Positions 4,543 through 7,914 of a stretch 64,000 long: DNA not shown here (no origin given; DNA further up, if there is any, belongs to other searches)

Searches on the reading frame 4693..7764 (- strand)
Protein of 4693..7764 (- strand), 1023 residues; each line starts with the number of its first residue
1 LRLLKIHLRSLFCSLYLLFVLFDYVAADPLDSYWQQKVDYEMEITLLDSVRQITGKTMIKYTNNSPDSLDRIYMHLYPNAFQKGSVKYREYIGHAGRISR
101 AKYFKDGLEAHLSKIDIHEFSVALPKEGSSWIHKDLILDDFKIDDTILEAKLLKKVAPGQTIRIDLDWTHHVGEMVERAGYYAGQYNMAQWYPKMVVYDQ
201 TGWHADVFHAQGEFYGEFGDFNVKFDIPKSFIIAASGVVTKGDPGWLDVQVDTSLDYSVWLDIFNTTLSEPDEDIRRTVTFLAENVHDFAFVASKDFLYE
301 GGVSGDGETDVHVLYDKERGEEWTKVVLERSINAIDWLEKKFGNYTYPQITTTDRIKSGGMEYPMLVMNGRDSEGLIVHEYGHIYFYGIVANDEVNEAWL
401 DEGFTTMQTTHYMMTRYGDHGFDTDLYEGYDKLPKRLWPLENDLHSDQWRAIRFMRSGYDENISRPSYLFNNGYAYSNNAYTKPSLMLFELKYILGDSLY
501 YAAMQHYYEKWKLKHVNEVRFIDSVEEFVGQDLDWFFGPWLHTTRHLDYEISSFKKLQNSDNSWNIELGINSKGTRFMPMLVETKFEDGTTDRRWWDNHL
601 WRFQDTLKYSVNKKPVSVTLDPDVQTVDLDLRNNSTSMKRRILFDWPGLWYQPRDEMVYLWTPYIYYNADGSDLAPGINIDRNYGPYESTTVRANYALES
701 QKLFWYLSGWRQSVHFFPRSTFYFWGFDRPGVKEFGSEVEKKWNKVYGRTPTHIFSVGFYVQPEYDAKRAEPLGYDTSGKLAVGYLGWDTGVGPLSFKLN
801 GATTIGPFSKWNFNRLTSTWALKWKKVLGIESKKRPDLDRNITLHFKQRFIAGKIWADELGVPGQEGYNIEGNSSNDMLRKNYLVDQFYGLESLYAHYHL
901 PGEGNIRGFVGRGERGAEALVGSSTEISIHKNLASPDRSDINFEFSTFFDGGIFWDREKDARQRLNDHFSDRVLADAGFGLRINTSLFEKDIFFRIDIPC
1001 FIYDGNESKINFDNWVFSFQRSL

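Call 65: search_protein_families(library=pfam, proteins=[window:4693-7764:-], max_evalue=0.001)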
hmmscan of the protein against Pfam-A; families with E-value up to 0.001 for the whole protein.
window:4693-7764:- (1023 aa): 1 family
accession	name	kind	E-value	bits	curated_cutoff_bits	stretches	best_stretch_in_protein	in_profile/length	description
PF01433.26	Peptidase_M1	-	4.4e-14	53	27.7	1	371-540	65-218/218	Peptidase family M1 domain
